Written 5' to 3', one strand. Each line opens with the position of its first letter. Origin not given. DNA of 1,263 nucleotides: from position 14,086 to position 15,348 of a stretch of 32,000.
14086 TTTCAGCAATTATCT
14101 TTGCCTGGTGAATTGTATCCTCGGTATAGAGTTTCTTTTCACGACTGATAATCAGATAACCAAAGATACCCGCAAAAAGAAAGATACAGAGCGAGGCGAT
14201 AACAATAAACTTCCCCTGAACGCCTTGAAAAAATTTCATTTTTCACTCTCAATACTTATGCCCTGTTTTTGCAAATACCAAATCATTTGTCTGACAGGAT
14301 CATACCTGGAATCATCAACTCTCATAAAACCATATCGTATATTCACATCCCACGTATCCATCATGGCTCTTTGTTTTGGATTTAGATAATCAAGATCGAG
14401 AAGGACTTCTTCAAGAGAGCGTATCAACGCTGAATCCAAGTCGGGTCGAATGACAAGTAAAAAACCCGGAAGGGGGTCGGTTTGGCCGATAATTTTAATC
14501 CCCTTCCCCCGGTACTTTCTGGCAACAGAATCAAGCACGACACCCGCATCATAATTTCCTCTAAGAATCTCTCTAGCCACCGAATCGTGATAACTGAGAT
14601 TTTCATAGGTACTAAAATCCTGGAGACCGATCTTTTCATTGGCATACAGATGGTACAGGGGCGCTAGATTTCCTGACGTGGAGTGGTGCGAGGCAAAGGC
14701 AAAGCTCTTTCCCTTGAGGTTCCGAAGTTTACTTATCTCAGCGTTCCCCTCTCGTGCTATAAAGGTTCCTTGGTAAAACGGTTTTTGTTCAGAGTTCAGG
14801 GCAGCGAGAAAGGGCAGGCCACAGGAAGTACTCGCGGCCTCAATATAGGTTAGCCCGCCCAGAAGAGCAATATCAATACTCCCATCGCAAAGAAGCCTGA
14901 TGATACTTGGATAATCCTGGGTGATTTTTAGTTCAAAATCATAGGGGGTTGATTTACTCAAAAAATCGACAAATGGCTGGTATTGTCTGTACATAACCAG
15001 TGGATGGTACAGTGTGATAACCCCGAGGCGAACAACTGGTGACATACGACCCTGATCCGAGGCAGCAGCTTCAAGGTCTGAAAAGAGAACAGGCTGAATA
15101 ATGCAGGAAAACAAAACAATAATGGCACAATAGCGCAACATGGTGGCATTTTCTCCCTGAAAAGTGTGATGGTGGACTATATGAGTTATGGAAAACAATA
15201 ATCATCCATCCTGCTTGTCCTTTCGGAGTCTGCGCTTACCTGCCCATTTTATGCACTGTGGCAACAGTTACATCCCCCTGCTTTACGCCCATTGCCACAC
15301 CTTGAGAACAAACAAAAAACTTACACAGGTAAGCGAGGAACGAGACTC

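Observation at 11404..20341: Hybrid-architecture periplasmic molybdoenzyme (A-B-C-D) coupled to an X-S-R three-component sensor: candidate oxyanion respiratory system of unknown substrate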

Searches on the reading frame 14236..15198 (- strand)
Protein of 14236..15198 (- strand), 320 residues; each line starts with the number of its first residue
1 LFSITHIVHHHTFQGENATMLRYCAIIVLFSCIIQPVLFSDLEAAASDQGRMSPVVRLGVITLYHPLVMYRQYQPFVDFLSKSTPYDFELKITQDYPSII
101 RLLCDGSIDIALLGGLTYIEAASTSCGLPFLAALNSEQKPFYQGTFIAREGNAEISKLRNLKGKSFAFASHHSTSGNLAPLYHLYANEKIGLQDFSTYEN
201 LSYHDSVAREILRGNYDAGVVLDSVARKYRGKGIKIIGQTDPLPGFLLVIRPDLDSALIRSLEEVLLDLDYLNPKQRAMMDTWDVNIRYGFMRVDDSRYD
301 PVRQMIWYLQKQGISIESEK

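Call 4: search_protein_families(library=pfam, proteins=[window:14236-15198:-])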
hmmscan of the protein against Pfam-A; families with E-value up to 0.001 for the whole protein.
window:14236-15198:- (320 aa): 2 families
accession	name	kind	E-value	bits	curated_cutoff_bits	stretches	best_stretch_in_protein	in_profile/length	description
PF12974.12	Phosphonate-bd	-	6e-54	183.4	27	1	59-299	2-242/242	ABC transporter, phosphonate, periplasmic substrate-binding protein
PF12727.12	PBP_like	-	6.4e-06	25.9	27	1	143-230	71-159/193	PBP superfamily domain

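Call 5: search_protein_families(library=ncbifam, proteins=[window:14236-15198:-])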
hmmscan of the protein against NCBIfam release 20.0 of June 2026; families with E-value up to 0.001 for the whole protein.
window:14236-15198:- (320 aa): 6 families
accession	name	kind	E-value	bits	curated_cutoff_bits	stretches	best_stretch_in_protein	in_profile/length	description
TIGR01098.1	3A0109s03R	subfamily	1.5e-35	122.9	112.05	1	32-269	19-253/253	phosphate/phosphite/phosphonate ABC transporter substrate-binding protein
TIGR03431.1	PhnD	equivalog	1.4e-33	116.5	261.1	1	36-307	17-284/288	phosphonate ABC transporter substrate-binding protein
TIGR04553.1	ABC_peri_selen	hypoth_equivalog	1.5e-24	86.8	250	1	66-304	12-257/266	putative selenate ABC transporter substrate-binding protein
NF049985.1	SBP_like_Rv1680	exception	1.4e-07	31.4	400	1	82-186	28-128/268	Rv1680 family SBP-like protein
TIGR01728.1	SsuA_fam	subfamily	2.5e-05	23.6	163.5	1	68-174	15-114/290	aliphatic sulfonate ABC transporter substrate-binding protein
NF011068.0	PRK14498.1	equivalog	0.00012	20.2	534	1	146-236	502-594/647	molybdopterin biosynthesis protein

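Call 13: search_solved_structures(query=window:14236-15198:-, max_evalue=0.001, show_alignments=3)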
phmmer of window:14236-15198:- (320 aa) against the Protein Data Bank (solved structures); distinct sequences matched with E-value up to 0.001: 13.
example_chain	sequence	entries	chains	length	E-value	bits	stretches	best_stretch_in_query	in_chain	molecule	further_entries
5o2j_A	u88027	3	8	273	2.2e-19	73.1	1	68-271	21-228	Probable phosphite transport system-binding protein PtxB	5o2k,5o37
5jvb_A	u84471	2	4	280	2e-16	63.4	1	79-304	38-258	Phosphonate ABC transporter, periplasmic phosphonate-binding protein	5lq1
5lv1_A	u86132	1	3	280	4.8e-16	62.1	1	70-304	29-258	PtxB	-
7s6g_A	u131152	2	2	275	1.2e-15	60.8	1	50-305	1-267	Phosphonate ABC type transporter/ substrate binding component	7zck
6x6b_A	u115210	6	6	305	1.4e-12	50.8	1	53-306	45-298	ArrX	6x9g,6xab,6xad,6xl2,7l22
3n5l_A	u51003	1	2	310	8.1e-12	48.3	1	53-314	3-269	Binding protein component of ABC phosphonate transporter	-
3p7i_A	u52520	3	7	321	2.1e-11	46.9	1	55-314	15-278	PhnD, subunit of alkylphosphonate ABC transporter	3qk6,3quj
6x8w_A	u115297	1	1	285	4.1e-11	45.9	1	54-306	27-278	ArrX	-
3s4u_A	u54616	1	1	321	1.1e-10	44.5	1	55-314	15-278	PhnD, subunit of alkylphosphonate ABC transporter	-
6ght_A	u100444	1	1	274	9.7e-08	34.9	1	68-280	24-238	Probable phosphite transport system-binding protein HtxB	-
6ghq_A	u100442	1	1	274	1.3e-07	34.4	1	68-280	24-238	Probable phosphite transport system-binding protein HtxB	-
5me4_A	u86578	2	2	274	1.3e-07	34.4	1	68-280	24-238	Probable phosphite transport system-binding protein HtxB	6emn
5lq5_A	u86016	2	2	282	4.6e-06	29.4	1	55-304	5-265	Putative phosphonate binding protein for ABC transporter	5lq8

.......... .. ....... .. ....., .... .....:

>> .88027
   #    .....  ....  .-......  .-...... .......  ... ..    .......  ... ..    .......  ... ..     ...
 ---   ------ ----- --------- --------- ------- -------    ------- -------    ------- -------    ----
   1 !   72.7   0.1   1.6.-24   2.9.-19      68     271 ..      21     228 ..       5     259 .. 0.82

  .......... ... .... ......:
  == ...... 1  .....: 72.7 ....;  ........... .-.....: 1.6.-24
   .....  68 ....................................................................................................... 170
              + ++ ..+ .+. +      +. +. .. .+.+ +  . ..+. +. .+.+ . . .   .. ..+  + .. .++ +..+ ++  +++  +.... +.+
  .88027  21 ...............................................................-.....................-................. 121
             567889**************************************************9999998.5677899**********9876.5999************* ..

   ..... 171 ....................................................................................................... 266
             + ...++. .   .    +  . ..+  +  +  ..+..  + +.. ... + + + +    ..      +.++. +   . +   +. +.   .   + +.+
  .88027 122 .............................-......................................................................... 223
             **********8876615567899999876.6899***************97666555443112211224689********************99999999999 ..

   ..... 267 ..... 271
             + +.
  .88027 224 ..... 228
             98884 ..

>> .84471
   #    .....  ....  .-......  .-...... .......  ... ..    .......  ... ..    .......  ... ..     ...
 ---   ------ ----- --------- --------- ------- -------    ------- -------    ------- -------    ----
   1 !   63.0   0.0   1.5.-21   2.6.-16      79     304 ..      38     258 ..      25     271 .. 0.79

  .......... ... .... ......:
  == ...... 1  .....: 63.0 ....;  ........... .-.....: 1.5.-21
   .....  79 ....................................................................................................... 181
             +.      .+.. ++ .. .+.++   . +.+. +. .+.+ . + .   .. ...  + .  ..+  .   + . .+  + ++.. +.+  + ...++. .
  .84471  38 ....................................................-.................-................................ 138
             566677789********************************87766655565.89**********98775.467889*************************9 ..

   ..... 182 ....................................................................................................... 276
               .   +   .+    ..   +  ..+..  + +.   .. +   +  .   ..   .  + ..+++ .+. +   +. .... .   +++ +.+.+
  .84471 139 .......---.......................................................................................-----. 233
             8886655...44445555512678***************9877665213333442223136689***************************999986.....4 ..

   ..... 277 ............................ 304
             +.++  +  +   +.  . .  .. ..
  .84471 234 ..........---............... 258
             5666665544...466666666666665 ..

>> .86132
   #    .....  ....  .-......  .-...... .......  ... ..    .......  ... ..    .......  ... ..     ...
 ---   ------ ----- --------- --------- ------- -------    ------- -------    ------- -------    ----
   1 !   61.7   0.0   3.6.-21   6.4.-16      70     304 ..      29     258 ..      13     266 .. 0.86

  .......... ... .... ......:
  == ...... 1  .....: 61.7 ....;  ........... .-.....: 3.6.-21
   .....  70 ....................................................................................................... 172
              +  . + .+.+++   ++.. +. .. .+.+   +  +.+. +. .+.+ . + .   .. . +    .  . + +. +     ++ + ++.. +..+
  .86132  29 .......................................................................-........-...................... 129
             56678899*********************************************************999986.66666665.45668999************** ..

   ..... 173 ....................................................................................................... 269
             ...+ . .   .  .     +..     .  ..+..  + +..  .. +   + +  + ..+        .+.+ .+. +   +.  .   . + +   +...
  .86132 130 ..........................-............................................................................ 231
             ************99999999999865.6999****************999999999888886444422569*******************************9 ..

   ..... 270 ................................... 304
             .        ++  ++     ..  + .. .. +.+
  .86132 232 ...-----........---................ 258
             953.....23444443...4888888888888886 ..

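Call 50: find_homologous_proteins(query=window:14236-15198:-, max_evalue=1e-20)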
Query window:14236-15198:- (320 aa): 178 proteins with E <= 1e-20 among 2667 candidates; the best 120 are listed.
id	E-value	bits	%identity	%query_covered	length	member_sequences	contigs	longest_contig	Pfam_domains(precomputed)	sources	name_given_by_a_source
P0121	3.7e-192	655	97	94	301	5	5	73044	PF12727.13,PF12974.13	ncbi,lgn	-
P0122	1.2e-142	493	73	92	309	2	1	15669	PF12727.13,PF09084.17,PF12974.13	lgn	-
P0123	4.5e-142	491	73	94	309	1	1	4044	PF12727.13,PF12974.13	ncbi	-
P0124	4.2e-141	488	71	94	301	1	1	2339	PF12727.13,PF12974.13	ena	-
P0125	3.6e-137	475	70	93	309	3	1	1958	PF12727.13,PF12974.13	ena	-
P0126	4.9e-137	474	69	94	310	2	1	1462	PF12727.13,PF12974.13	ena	-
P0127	2.8e-136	472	70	93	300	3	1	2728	PF12727.13,PF12974.13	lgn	-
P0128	7.8e-133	461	69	93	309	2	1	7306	PF12727.13,PF12974.13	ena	-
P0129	8.3e-133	461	67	93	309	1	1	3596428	PF12727.13,PF09084.17,PF12974.13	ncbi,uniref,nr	ncbi:ABC transporter substrate-binding protein [Desulfolithobacter dissulfuricans]|uniref:ABC transp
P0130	2.6e-128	446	67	93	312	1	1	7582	PF12727.13,PF09084.17,PF12974.13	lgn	-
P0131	2.2e-127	443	68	92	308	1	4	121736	PF12727.13,PF12974.13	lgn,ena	-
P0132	5.7e-123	428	64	92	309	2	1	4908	PF12727.13,PF09084.17,PF12974.13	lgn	-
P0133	9.8e-120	418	62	92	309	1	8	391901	PF12727.13,PF09084.17,PF12974.13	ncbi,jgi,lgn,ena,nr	ncbi:MAG: phosphate/phosphite/phosphonate ABC transporter substrate-binding protein [Desulfocapsa sp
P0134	1.1e-118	414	68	81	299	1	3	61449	PF12727.13,PF09084.17,PF12974.13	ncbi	-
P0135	1.1e-118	414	63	92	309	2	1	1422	PF12727.13,PF12974.13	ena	-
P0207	1.0e-83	299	49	86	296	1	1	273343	PF12727.13,PF12974.13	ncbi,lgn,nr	ncbi:MAG: phosphate/phosphite/phosphonate ABC transporter substrate-binding protein [Nitrospirae bac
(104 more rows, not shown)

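Call 51: find_encoding_contigs(protein=P0129, flank=10000, max_places=1)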
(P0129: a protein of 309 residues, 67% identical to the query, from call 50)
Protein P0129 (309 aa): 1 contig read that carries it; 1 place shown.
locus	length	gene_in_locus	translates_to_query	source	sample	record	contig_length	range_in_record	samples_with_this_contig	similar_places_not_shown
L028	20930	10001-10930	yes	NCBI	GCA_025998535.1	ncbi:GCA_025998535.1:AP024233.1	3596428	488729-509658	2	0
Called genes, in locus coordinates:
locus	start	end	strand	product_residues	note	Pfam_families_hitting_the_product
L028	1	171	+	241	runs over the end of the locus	PF04654:DUF599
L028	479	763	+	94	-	-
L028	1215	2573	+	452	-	PF00078:RVT_1, PF08388:GIIM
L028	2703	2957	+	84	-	-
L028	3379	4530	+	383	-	PF03595:SLAC1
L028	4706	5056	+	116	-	PF02635:DsrE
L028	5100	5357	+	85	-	-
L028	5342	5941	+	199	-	PF01547:SBP_bac_1 (faint), PF13531:SBP_bac_11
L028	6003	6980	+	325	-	PF00126:HTH_1, PF03466:LysR_substrate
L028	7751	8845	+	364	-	PF03601:Cons_hypoth698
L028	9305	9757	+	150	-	PF00582:Usp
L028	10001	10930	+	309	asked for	PF12974:Phosphonate-bd, PF09084:NMT1 (weak), PF12727:PBP_like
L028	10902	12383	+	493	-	PF17203:sCache_3_2, PF00672:HAMP (weak), PF00512:HisKA (weak), PF02518:HATPase_c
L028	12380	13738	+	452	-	PF00072:Response_reg, PF00158:Sigma54_activat, PF14532:Sigma54_activ_2, PF07724:AAA_2 (weak), PF07728:AAA_5 (weak), PF25601:AAA_lid_14, PF02954:HTH_8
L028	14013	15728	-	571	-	PF11845:Tll0287-like, PF18947:HAMP_2 (faint), PF00672:HAMP, PF00015:MCPsignal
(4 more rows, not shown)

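Call 52: find_encoding_contigs(protein=P0133, flank=10000, max_places=1)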
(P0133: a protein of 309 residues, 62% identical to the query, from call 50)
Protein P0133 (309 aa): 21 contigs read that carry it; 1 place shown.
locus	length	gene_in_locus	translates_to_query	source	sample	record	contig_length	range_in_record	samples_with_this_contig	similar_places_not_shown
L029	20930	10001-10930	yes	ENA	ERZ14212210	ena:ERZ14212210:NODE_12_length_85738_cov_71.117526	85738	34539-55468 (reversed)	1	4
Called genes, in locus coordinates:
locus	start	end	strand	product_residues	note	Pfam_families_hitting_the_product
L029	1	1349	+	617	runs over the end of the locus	PF01558:POR, PF01855:POR_N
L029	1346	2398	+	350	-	PF02775:TPP_enzyme_C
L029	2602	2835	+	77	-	PF21349:RUBY_RBDX (weak)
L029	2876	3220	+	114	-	PF18505:DUF5619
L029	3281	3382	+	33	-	-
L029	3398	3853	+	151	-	PF13098:Thioredoxin_2, PF13174:TPR_6 (faint)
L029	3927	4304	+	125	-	PF06397:Desulfoferrod_N, PF01880:Desulfoferrodox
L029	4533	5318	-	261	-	PF01416:PseudoU_synth_1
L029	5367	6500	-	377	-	PF03193:RsgA_GTPase, PF00005:ABC_tran (weak), PF01926:MMR_HSR1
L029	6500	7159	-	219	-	PF19669:DUF6172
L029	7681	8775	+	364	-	PF03601:Cons_hypoth698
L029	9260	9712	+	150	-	PF00582:Usp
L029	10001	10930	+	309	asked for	PF12974:Phosphonate-bd, PF09084:NMT1 (weak), PF12727:PBP_like (weak)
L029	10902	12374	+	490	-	PF02743:dCache_1 (weak), PF17203:sCache_3_2, PF00672:HAMP (weak), PF00512:HisKA (weak), PF02518:HATPase_c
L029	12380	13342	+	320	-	PF00072:Response_reg, PF00158:Sigma54_activat, PF14532:Sigma54_activ_2, PF07728:AAA_5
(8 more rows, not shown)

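Call 53: find_encoding_contigs(protein=P0207, flank=10000, max_places=1)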
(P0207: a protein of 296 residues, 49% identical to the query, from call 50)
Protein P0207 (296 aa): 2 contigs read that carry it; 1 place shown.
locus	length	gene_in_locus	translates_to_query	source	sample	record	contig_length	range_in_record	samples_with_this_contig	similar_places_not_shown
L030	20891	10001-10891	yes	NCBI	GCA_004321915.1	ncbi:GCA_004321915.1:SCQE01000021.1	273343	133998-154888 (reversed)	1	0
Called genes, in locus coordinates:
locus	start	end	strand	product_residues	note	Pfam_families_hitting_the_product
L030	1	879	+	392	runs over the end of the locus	PF07992:Pyr_redox_2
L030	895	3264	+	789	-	PF03176:MMPL, PF02460:Patched, PF12349:Sterol-sensing (weak), PF03176:MMPL (weak)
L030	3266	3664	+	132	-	-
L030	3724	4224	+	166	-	PF00581:Rhodanese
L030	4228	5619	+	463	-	PF04143:Sulf_transp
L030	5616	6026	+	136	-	-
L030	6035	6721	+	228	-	PF02683:DsbD_TM, PF13386:DsbD_2 (weak)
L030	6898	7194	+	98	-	PF00578:AhpC-TSA, PF08534:Redoxin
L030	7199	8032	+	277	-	PF07044:DUF1329 (faint), PF17131:TP_0789-like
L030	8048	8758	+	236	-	-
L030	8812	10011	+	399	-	PF06980:DUF1302 (faint)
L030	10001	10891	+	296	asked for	PF12974:Phosphonate-bd, PF12727:PBP_like (weak)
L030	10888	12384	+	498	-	PF02743:dCache_1 (weak), PF17203:sCache_3_2 (weak), PF00512:HisKA, PF02518:HATPase_c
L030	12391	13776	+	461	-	PF00072:Response_reg, PF00158:Sigma54_activat, PF14532:Sigma54_activ_2, PF07728:AAA_5 (weak), PF25601:AAA_lid_14, PF02954:HTH_8, PF18024:HTH_50 (faint)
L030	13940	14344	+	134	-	PF00072:Response_reg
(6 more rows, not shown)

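Call 74: search_solved_structures(query=window:14236-15141:-, max_evalue=0.001, show_alignments=5)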
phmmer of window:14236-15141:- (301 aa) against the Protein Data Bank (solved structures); distinct sequences matched with E-value up to 0.001: 13.
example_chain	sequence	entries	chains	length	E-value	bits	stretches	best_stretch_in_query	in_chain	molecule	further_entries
5o2j_A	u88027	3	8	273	2e-19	73.3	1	49-252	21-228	Probable phosphite transport system-binding protein PtxB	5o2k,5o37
5jvb_A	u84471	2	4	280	1.8e-16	63.6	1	60-285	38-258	Phosphonate ABC transporter, periplasmic phosphonate-binding protein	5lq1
5lv1_A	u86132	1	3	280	4.4e-16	62.3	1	51-285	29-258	PtxB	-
7s6g_A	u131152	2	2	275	1.1e-15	61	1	31-286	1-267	Phosphonate ABC type transporter/ substrate binding component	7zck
6x6b_A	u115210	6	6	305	2.6e-12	50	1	35-287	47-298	ArrX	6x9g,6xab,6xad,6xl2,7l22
3n5l_A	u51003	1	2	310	7.3e-12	48.5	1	34-295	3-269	Binding protein component of ABC phosphonate transporter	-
3p7i_A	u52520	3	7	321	1.9e-11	47.1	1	37-295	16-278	PhnD, subunit of alkylphosphonate ABC transporter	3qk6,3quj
6x8w_A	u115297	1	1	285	3.7e-11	46.1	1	35-287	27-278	ArrX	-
3s4u_A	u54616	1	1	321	1e-10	44.7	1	37-295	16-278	PhnD, subunit of alkylphosphonate ABC transporter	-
6ght_A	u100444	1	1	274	8.8e-08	35.1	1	49-261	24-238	Probable phosphite transport system-binding protein HtxB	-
6ghq_A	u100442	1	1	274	1.2e-07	34.6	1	49-261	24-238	Probable phosphite transport system-binding protein HtxB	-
5me4_A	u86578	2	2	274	1.2e-07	34.6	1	49-261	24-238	Probable phosphite transport system-binding protein HtxB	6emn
5lq5_A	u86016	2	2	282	4.1e-06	29.6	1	36-285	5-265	Putative phosphonate binding protein for ABC transporter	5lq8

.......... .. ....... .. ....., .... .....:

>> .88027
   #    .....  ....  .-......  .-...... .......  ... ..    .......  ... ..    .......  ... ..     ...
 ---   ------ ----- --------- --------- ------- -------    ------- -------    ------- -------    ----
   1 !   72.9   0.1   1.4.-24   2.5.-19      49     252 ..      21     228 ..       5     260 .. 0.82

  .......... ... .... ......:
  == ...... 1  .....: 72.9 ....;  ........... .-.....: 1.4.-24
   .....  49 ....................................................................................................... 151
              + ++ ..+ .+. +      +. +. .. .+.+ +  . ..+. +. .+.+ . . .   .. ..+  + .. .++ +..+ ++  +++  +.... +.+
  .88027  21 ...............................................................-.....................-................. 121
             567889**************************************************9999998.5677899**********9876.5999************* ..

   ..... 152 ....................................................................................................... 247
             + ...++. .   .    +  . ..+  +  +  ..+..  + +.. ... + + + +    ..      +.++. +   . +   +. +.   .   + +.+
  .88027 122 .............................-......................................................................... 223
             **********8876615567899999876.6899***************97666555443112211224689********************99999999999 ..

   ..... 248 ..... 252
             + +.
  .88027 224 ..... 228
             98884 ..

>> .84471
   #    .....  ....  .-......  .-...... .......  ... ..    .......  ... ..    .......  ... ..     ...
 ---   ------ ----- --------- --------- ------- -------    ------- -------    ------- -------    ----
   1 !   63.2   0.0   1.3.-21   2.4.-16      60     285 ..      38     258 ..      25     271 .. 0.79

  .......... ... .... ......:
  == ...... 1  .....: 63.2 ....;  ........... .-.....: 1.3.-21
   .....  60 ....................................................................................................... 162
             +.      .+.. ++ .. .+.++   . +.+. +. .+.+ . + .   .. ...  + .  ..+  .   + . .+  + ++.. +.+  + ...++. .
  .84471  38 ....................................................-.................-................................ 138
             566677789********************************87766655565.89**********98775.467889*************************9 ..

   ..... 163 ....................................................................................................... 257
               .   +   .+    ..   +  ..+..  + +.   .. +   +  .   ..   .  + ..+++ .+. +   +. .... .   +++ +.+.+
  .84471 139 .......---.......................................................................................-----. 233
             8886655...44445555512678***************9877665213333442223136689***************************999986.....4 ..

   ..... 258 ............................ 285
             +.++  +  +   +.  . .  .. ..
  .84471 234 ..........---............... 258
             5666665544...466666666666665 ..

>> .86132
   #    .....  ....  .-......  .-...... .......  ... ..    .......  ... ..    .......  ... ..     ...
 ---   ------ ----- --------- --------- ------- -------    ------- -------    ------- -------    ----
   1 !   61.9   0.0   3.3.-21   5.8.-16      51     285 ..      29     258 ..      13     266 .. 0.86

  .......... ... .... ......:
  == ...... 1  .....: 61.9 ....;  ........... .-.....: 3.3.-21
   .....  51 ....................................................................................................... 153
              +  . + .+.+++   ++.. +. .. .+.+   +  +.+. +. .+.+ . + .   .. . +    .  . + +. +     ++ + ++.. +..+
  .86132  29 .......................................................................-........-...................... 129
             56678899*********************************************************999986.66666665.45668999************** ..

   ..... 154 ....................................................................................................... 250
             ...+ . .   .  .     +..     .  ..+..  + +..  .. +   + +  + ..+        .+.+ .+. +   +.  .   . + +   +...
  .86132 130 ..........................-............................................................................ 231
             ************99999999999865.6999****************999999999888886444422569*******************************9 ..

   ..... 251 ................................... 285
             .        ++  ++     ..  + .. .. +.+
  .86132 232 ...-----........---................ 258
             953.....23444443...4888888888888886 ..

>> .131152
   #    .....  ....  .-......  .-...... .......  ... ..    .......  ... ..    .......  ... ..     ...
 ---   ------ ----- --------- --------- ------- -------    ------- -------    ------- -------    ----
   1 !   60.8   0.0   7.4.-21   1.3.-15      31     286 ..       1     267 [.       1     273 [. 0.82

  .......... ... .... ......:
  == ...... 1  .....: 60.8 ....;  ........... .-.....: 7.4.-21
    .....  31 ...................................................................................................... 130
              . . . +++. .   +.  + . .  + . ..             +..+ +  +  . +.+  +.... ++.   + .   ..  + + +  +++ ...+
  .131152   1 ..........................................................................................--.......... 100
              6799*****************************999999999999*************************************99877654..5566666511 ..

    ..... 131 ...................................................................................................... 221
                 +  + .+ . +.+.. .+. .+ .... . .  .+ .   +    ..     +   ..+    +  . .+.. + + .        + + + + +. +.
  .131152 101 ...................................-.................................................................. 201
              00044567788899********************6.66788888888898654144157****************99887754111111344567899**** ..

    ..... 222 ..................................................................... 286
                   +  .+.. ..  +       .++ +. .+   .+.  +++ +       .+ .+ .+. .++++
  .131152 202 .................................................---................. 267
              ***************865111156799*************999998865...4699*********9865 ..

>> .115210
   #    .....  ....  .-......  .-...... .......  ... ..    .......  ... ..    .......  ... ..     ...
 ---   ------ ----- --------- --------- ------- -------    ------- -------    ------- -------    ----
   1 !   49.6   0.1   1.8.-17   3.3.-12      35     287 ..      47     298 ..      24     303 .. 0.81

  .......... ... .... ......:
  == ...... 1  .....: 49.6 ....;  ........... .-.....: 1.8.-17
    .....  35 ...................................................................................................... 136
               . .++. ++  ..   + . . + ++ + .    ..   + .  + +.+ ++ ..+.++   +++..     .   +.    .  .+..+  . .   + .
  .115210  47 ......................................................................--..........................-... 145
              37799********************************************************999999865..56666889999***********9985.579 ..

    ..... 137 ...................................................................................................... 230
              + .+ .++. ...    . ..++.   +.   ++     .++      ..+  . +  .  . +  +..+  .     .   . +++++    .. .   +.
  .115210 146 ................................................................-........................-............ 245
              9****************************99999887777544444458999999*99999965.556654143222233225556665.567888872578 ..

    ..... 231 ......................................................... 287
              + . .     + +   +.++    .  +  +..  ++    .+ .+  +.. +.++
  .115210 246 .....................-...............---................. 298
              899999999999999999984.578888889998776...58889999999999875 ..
